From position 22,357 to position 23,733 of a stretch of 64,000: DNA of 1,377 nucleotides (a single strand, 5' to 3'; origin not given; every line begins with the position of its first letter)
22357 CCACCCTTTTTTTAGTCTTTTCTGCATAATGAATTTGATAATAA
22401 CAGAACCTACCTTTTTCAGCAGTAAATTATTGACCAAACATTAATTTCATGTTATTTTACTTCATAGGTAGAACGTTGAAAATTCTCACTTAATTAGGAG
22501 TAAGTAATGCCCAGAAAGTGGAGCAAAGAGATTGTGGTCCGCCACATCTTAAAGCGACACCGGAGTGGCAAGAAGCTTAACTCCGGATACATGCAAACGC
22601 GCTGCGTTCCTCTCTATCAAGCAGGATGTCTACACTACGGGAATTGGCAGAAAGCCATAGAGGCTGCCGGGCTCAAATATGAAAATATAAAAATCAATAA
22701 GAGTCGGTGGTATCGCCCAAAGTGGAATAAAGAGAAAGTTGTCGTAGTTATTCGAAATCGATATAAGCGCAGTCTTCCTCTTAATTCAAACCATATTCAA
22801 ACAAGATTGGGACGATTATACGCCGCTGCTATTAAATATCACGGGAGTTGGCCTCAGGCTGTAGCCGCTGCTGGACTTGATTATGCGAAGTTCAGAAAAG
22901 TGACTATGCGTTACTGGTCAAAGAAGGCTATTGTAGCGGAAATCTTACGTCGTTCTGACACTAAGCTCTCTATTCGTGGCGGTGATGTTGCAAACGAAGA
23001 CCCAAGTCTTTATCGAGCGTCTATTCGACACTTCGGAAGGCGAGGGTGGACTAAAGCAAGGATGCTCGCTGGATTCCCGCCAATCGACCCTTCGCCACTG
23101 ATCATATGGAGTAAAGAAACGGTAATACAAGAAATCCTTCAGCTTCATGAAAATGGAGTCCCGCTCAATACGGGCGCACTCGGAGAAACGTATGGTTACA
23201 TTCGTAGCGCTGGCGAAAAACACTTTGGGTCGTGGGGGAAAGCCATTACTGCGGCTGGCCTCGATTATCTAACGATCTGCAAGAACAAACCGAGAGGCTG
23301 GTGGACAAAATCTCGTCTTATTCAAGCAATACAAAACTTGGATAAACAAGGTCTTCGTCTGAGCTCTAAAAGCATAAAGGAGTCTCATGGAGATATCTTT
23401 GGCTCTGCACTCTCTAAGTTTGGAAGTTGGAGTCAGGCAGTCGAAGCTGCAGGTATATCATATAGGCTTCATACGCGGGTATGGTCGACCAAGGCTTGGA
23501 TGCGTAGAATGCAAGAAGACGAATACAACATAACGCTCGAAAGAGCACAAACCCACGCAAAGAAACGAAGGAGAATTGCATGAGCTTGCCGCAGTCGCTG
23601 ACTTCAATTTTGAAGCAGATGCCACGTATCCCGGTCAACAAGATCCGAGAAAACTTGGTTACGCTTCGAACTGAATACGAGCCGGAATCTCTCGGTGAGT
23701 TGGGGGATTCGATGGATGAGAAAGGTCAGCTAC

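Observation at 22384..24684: Self-contained two-gene cassette: HEAR-like tandem-repeat protein translationally coupled to a ParB-like nuclease-domain protein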

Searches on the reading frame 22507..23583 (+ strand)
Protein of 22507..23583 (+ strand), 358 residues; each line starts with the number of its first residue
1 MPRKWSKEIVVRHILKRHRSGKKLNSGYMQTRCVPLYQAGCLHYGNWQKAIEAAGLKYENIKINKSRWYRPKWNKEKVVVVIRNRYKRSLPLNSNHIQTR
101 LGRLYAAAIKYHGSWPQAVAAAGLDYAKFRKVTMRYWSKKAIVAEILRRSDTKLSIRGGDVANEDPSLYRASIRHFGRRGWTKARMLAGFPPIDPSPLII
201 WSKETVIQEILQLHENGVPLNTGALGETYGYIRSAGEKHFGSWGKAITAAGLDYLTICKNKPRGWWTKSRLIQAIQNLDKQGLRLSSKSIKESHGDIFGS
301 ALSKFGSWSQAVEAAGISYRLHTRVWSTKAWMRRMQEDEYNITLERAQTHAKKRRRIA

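Call 3: search_protein_families(library=pfam, proteins=[window:22507-23583:+], max_evalue=1)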
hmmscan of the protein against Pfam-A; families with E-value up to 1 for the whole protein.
window:22507-23583:+ (358 aa): 2 families
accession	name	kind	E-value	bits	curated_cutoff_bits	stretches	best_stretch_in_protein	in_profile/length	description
PF18780.6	HNH_repeat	-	2e-17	63.7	26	4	267-317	2-53/54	Homing endonuclease associated repeat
PF05942.16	PaREP1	-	0.0091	16.3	24.4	1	230-278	20-70/115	Archaeal PaREP1/PaREP8 family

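Call 4: search_protein_families(library=ncbifam, proteins=[window:22507-23583:+], max_evalue=1)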
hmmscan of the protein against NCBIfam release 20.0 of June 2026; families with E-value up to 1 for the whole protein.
window:22507-23583:+ (358 aa): 0 families

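Call 5: search_protein_families(library=padloc, proteins=[window:22507-23583:+], max_evalue=1)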
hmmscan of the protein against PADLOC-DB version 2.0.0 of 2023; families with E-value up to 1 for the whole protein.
window:22507-23583:+ (358 aa): 0 families

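Call 6: search_protein_families(library=phrogs, proteins=[window:22507-23583:+], max_evalue=1)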
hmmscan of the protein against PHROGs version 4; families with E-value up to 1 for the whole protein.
window:22507-23583:+ (358 aa): 4 families
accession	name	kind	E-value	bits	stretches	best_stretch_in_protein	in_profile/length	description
phrog_22655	-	unknown function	2.2e-09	37.6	2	181-325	60-196/508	-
phrog_21728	-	unknown function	0.019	15.9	0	49-64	14-29/75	-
phrog_28431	-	unknown function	0.088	13.7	0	300-320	41-61/75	-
phrog_8678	-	unknown function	0.3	11.8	0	39-57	17-35/38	-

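Call 10: find_homologous_proteins(query=window:22507-23583:+)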
Query window:22507-23583:+ (358 aa): 352 proteins with E <= 0.001 among 5263 candidates; the best 120 are listed.
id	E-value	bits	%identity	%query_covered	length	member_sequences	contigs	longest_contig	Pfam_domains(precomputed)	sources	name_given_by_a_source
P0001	1.4e-241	819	100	100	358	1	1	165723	PF18780.7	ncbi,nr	ncbi:hypothetical protein IT396_00840 [Candidatus Nomurabacteria bacterium]|nr:hypothetical protein 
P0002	2.1e-168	578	72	100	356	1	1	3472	PF18780.7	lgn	-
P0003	2.7e-168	578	71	98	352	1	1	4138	PF18780.7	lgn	-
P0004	8.6e-147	507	66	100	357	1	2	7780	PF18780.7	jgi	jgi:hypothetical protein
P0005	3.3e-141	489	65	96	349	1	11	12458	PF18780.7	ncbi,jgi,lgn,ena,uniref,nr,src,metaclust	ncbi:hypothetical protein A3D72_03060 [Candidatus Uhrbacteria bacterium RIFCSPHIGHO2_02_FULL_57_19]|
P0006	1.4e-140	487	62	99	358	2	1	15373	PF18780.7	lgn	-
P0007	3.9e-137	475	61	99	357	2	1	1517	PF18780.7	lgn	-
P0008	4.4e-137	475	60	99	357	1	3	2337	PF18780.7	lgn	-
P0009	6.8e-137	475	60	100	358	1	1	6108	PF18780.7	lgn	-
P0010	7.2e-137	475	60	99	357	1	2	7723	PF18780.7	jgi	-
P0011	9.2e-137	474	62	96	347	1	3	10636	PF18780.7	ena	-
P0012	1.3e-135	470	60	100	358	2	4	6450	PF18780.7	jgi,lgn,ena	-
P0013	8.5e-132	458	58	99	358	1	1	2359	PF18780.7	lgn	-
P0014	6.9e-129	448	58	99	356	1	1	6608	PF18780.7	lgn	-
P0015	3.5e-124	433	55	99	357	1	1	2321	PF18780.7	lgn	-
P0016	2.1e-123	430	58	96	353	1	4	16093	PF18780.7,PF05942.17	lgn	-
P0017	6.0e-123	429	55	99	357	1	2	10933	PF18780.7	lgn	-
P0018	1.5e-122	427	58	95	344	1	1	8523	PF18780.7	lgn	-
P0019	5.3e-122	426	53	99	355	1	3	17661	PF18780.7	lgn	-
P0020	6.0e-121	422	54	99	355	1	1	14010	PF18780.7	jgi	jgi:hypothetical protein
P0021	2.2e-117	410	54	99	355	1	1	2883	PF18780.7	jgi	jgi:hypothetical protein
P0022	4.6e-117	409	54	99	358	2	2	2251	PF18780.7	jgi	jgi:hypothetical protein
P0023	2.2e-116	407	44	96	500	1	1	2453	PF18780.7,PF05942.17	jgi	-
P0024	1.4e-114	401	51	99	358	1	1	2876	PF18780.7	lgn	-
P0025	2.1e-114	401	55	93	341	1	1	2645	PF18780.7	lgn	-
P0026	2.5e-113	397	50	99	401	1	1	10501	PF18780.7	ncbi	-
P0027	5.7e-113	396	52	99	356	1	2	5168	PF18780.7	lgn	-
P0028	2.1e-111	391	54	96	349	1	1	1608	PF18780.7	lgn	-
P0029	1.0e-107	379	52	100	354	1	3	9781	PF18780.7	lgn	-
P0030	1.1e-107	378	49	99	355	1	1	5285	PF18780.7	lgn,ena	-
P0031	2.9e-107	377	49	94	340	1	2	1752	PF18780.7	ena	-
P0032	1.5e-106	375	49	100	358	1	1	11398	PF18780.7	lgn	-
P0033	3.7e-106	374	51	95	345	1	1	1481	PF18780.7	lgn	-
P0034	6.3e-106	373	52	96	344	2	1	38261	PF18780.7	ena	-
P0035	9.0e-105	369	54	88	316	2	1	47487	PF18780.7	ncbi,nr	ncbi:MAG: hypothetical protein HY437_01785 [Candidatus Magasanikbacteria bacterium]|nr:hypothetical 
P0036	1.3e-103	365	40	98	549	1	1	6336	PF18780.7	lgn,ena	-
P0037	5.0e-103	363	49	99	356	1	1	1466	PF18780.7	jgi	jgi:hypothetical protein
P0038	7.6e-102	359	51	99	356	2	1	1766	PF18780.7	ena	-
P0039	9.4e-102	359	45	99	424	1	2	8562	PF18780.7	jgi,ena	-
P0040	9.4e-102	359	51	96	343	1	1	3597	PF18780.7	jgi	jgi:hypothetical protein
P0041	3.1e-101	357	49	99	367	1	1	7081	PF18780.7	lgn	-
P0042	1.5e-99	352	42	94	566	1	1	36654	PF18780.7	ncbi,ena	-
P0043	3.4e-99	351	48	99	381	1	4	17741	PF18780.7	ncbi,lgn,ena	-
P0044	3.7e-99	350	50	99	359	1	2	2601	PF18780.7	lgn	-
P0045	5.0e-97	343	51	89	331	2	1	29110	PF18780.7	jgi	-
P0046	1.5e-95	339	47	99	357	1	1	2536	PF18780.7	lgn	-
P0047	1.2e-93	332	45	99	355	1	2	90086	PF18780.7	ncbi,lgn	ncbi:MAG: hypothetical protein ABIT47_00745 [Candidatus Paceibacterota bacterium]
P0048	1.3e-90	322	58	74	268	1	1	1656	PF18780.7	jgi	jgi:hypothetical protein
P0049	5.4e-89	317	52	80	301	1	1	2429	PF18780.7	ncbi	-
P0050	1.5e-88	316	47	99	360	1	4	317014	PF18780.7,PF05942.17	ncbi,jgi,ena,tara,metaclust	tara:strand:+ start:12856 stop:13938 length:1083 start_codon:yes stop_codon:yes gene_type:complete|m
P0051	3.0e-88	315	45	99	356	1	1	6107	PF18780.7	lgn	-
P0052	7.7e-87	310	51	81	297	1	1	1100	PF18780.7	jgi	jgi:hypothetical protein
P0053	1.3e-86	309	46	99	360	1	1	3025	PF18780.7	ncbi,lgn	-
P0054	1.6e-86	309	46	98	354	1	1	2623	PF18780.7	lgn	-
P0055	1.6e-85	306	51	80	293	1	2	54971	PF18780.7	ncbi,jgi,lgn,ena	-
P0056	5.6e-85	304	46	98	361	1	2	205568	PF18780.7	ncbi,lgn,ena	-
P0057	6.0e-83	297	46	99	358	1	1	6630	PF18780.7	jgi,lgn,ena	-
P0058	1.3e-82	296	45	99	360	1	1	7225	PF18780.7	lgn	-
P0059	3.7e-82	295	54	69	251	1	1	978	PF18780.7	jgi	jgi:hypothetical protein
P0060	3.0e-80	288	44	99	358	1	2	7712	PF18780.7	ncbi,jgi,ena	-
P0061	1.3e-79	286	44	95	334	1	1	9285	PF18780.7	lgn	-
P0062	5.2e-79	284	32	88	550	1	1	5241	PF12986.13,PF18780.7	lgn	-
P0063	6.4e-79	284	43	99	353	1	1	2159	PF18780.7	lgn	-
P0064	1.5e-78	283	44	98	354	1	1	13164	PF18780.7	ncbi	-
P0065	3.8e-78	281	42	100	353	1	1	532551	PF18780.7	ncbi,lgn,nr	ncbi:MAG: hypothetical protein JWM39_71 [Parcubacteria group bacterium]|nr:hypothetical protein [Par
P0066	6.1e-78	281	41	98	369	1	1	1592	PF18780.7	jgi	-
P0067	4.5e-76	275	44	99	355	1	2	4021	PF18780.7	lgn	-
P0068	9.6e-76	273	41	99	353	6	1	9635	PF18780.7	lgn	-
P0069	1.3e-75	273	38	89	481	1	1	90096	PF18780.7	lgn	-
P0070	2.4e-75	272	41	99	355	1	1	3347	PF18780.7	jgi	jgi:hypothetical protein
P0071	1.1e-74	270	35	89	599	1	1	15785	PF18780.7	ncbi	-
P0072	9.3e-74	267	31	94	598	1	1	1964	PF10044.15,PF00763.29,PF18780.7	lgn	-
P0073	6.8e-73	264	42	99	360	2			PF18780.7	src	-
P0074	4.9e-71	258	38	99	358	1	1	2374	PF18780.7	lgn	-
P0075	6.1e-71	258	49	80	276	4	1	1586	PF18780.7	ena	-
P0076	4.6e-70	255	43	98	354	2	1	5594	PF18780.7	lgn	-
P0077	4.5e-69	252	54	59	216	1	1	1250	PF18780.7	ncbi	-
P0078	1.5e-68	250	41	99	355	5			PF18780.7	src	-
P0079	8.5e-67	244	41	100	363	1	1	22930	PF18780.7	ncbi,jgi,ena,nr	ncbi:MAG TPA: hypothetical protein VEA59_04975 [Patescibacteria group bacterium]|nr:hypothetical pro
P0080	1.6e-66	243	39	99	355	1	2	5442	PF18780.7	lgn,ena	-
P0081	5.2e-66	241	51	62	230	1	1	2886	PF18780.7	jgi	jgi:hypothetical protein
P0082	1.3e-65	240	40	80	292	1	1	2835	PF18780.7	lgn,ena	-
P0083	3.2e-65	239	40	99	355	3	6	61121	PF18780.7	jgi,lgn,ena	-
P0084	7.1e-65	238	39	99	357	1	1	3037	PF18780.7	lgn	-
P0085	8.7e-65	237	48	65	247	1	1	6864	PF18780.7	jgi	-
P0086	5.4e-64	235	38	99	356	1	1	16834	PF18780.7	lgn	-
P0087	5.3e-63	232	33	89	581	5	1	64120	PF00763.29,PF18780.7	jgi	jgi:putative sterol carrier protein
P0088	9.6e-63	231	44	61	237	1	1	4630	PF18780.7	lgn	-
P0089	1.2e-62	230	37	99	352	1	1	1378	PF18780.7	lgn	-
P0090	1.3e-62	230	44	78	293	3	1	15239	PF18780.7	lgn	-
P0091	1.7e-62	230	45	80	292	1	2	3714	PF18780.7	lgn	-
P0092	1.7e-61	227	40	99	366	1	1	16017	PF18780.7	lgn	-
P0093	2.8e-61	226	37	79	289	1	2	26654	PF18780.7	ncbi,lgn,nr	ncbi:hypothetical protein HY418_02605 [Candidatus Kaiserbacteria bacterium]|nr:hypothetical protein 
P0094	5.0e-61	225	38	99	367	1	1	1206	PF18780.7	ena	-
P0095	2.6e-60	223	44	79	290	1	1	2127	PF18780.7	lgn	-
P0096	7.0e-60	221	42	80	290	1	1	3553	PF18780.7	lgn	-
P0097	6.2e-59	218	42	80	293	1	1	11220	PF18780.7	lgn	-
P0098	9.6e-59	218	36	99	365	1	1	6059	PF18780.7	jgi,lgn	jgi:hypothetical protein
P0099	5.4e-58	215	33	89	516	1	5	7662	PF18780.7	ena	-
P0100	6.4e-58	215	43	77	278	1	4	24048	PF18780.7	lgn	-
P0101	1.3e-57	214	36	95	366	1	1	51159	PF18780.7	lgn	-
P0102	2.0e-56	210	42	80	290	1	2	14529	PF18780.7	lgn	-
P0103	4.0e-55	206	35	99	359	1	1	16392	PF18780.7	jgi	jgi:hypothetical protein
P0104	8.5e-55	205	47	61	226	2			PF18780.7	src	-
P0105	2.0e-54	203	39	77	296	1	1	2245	PF18780.7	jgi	jgi:hypothetical protein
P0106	2.2e-54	203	36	94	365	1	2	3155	PF18780.7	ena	-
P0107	1.2e-53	201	27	94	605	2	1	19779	PF00763.29,PF18780.7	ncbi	-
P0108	2.2e-53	200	31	89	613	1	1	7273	PF18780.7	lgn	-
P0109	2.4e-53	200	41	74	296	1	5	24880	PF18780.7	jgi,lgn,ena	-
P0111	1.8e-52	197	33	92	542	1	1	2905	PF18780.7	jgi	-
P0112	3.0e-52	196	35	88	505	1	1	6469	PF18780.7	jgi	-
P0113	3.2e-52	196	41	61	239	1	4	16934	PF18780.7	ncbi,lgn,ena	-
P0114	5.9e-50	189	35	55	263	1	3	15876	PF18780.7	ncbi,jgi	-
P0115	6.2e-50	189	28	91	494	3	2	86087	PF18780.7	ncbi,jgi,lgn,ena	jgi:hypothetical protein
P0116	8.3e-50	188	29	88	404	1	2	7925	PF18780.7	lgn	-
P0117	1.1e-49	188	34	89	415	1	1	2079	PF18780.7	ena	-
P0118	1.7e-49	187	31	88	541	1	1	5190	PF18780.7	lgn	-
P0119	2.1e-49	187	30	91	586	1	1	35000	PF18780.7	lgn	-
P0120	4.5e-49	186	28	91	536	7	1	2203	PF18780.7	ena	-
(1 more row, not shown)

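Call 13: find_encoding_contigs(protein=P0047, flank=10000, max_places=2)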
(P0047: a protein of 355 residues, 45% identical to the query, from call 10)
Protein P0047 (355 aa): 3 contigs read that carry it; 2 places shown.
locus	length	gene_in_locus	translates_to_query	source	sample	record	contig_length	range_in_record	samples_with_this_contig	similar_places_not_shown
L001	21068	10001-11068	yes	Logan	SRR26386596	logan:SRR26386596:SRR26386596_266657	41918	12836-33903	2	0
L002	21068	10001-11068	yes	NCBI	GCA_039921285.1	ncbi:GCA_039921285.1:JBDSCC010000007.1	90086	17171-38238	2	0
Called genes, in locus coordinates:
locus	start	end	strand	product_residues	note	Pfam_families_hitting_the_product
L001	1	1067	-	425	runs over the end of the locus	PF01555:N6_N4_Mtase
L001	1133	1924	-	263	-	-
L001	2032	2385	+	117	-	PF13560:HTH_31 (weak), PF01381:HTH_3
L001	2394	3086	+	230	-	PF06114:Peptidase_M78 (faint)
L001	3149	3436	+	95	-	PF09954:DUF2188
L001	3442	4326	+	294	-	PF26305:CD_NTase_C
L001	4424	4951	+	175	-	PF18153:Cap15_CD_rec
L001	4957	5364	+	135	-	-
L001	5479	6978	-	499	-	PF00239:Resolvase, PF07508:Recombinase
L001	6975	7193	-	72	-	-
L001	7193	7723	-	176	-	-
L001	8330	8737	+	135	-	-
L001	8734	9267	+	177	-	-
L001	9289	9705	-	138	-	-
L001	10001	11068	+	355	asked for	PF18780:HNH_repeat (faint)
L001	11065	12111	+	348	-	PF02195:ParB_N, PF17762:HTH_ParB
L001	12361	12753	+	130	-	-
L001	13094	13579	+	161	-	-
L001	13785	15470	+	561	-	PF00145:DNA_methylase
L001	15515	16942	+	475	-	-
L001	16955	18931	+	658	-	PF00176:SNF2-rel_dom, PF04851:ResIII (weak), PF00271:Helicase_C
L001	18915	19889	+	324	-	PF13020:NOV_C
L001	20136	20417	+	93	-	-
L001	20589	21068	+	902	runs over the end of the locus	PF13361:UvrD_C (faint), PF13086:AAA_11 (faint), PF13245:AAA_19, PF13604:AAA_30, PF01443:Viral_helicase1, PF09848:SLFN-g3_helicase (weak), PF01443:Viral_helicase1 (weak), PF13538:UvrD_C_2, +1 more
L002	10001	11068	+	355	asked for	PF18780:HNH_repeat (faint)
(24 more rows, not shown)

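Call 14: find_encoding_contigs(protein=P0065, flank=10000, max_places=2)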
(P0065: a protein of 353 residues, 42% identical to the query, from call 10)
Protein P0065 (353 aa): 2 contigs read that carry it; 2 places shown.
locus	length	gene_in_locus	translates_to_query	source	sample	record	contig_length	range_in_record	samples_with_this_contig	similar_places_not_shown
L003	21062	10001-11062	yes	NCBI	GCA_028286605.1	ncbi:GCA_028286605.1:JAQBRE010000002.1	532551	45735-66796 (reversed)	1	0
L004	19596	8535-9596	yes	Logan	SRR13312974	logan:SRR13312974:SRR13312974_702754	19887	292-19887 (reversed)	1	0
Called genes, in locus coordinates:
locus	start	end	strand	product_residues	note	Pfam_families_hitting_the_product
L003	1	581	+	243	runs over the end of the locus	PF00849:PseudoU_synth_2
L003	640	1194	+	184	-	PF01245:Ribosomal_L19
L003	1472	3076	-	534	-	PF00239:Resolvase, PF07508:Recombinase, PF13408:Zn_ribbon_recom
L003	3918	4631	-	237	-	-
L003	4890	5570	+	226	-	-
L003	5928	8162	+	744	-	PF01935:DUF87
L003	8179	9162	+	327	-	PF15428:Imm26 (weak), PF24722:DUF7674 (weak)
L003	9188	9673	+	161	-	-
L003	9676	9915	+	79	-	PF26604:CBU_0592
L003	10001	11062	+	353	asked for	PF18780:HNH_repeat (faint)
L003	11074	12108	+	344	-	PF02195:ParB_N, PF17762:HTH_ParB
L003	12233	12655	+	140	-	-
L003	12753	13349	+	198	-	PF00702:Hydrolase (weak)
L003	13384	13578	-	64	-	-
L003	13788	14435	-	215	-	PF00106:adh_short, PF13561:adh_short_C2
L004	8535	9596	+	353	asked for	PF18780:HNH_repeat (faint)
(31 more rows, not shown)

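Call 16: find_encoding_contigs(protein=P0006, flank=8000, max_places=2)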
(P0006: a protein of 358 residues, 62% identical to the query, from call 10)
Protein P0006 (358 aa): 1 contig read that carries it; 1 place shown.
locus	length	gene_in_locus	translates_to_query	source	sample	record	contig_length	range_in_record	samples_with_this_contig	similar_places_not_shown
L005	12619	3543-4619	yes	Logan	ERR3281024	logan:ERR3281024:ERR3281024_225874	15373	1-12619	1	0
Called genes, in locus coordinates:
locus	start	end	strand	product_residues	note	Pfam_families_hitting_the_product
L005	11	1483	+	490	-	PF01743:PolyA_pol, PF12627:PolyA_pol_RNAbd, PF01966:HD, PF13735:tRNA_NucTran2_2 (weak)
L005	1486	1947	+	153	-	PF00293:NUDIX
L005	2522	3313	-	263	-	PF03372:Exo_endo_phos, PF14529:Exo_endo_phos_2 (faint)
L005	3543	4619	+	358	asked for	PF18780:HNH_repeat (faint)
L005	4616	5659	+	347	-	PF02195:ParB_N, PF17762:HTH_ParB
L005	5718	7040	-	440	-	PF00239:Resolvase, PF07508:Recombinase, PF13408:Zn_ribbon_recom (weak)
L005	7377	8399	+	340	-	-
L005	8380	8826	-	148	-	-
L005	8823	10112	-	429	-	PF01555:N6_N4_Mtase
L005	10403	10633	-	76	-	-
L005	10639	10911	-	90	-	-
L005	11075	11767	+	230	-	PF01726:LexA_DNA_bind, PF00717:Peptidase_S24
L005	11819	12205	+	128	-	-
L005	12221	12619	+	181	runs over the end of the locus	-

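Call 17: find_encoding_contigs(protein=P0005, flank=8000, max_places=2)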
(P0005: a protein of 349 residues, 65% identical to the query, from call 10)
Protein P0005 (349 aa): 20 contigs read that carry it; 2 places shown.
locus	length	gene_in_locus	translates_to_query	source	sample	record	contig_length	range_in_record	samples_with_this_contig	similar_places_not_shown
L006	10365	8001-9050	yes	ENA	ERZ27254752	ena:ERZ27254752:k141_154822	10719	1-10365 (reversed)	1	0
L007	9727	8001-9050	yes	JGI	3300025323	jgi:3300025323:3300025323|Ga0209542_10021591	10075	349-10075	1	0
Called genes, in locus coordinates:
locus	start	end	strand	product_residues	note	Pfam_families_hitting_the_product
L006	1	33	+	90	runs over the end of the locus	PF12840:HTH_20, PF01022:HTH_5 (weak), PF01047:MarR (weak), PF13412:HTH_24 (weak), PF13463:HTH_27 (weak), PF25212:HVO_A0114 (weak)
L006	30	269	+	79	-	PF07866:DUF1653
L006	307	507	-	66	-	-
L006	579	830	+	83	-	-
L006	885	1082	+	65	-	-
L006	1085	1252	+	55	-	-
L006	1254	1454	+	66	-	-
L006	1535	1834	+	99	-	-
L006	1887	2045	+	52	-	-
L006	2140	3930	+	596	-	PF00270:DEAD (weak), PF00271:Helicase_C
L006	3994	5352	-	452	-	PF04542:Sigma70_r2, PF04539:Sigma70_r3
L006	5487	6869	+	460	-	PF02195:ParB_N, PF17762:HTH_ParB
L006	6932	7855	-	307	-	PF02195:ParB_N, PF17762:HTH_ParB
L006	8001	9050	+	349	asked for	PF18780:HNH_repeat (faint)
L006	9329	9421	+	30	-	-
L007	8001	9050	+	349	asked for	PF18780:HNH_repeat (faint)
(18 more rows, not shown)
